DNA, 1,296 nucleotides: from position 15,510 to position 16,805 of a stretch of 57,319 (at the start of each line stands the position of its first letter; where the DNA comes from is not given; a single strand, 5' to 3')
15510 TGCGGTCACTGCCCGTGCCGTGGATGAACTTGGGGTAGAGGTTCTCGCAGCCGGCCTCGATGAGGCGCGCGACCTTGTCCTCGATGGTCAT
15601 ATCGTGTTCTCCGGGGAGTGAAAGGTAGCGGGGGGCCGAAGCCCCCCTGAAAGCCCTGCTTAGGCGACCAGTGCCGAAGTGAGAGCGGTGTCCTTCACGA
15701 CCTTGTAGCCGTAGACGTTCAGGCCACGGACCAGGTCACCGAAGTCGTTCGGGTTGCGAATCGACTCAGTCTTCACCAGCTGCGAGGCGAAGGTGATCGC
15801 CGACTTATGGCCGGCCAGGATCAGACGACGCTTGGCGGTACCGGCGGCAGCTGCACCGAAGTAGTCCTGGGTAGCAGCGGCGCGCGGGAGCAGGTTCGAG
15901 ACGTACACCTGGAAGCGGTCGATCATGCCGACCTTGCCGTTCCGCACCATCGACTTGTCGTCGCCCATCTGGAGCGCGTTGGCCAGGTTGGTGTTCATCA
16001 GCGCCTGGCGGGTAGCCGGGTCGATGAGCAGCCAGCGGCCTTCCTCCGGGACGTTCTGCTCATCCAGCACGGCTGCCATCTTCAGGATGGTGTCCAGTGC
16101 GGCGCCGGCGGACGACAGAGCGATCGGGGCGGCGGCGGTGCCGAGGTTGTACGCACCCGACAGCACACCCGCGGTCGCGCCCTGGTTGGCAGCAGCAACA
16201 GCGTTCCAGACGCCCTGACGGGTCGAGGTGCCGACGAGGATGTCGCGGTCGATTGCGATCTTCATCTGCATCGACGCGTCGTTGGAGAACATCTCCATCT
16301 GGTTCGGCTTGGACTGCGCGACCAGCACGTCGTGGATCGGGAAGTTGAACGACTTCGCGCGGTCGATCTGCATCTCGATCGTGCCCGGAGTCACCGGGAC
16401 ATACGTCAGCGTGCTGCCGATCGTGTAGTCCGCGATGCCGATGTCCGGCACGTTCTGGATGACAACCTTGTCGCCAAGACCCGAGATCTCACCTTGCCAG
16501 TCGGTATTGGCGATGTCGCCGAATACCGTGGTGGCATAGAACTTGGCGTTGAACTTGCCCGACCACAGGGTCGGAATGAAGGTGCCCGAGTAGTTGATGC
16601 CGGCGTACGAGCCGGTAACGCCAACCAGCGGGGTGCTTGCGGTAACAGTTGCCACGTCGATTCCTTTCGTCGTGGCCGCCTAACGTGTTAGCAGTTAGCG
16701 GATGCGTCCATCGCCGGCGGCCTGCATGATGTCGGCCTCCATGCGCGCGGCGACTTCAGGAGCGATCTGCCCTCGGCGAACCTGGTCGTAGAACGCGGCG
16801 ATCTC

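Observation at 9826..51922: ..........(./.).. motif, always in the sense orientation, at gene boundaries on both arms (stoperator-like network, mRNA operator or new promoter class)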

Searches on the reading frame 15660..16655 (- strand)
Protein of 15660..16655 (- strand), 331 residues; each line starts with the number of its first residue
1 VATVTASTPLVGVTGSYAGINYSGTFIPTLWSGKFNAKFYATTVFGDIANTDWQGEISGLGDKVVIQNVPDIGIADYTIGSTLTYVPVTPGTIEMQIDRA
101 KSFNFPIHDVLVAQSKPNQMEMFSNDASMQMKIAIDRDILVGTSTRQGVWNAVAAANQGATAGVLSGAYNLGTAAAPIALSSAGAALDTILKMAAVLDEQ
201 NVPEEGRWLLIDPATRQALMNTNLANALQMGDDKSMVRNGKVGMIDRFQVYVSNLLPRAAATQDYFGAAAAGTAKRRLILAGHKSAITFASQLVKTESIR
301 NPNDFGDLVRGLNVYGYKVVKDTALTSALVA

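Call 21: find_encoding_contigs(protein=window:15660-16655:-, flank=10000, max_places=10)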
Protein window:15660-16655:- (331 aa): 3 contigs read that carry it; 2 places shown.
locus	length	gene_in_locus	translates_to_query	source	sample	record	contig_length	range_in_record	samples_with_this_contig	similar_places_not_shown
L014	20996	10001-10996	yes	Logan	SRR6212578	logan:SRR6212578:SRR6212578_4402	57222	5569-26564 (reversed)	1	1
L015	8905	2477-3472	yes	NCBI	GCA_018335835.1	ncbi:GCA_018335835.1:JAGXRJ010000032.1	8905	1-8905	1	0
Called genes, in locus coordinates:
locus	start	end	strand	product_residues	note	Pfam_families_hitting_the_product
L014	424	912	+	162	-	-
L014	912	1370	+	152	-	-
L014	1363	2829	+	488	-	-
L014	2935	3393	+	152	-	-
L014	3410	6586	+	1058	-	PF03629:SASA, PF23148:Gp77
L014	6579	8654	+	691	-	PF23899:SU10_portal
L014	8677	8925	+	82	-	-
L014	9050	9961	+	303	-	-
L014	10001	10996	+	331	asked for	PF25209:Phage_capsid_4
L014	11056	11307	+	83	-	-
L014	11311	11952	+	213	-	-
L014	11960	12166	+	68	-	-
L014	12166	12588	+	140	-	PF18925:DUF5675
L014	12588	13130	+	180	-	-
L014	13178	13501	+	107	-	-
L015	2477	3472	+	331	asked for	PF25209:Phage_capsid_4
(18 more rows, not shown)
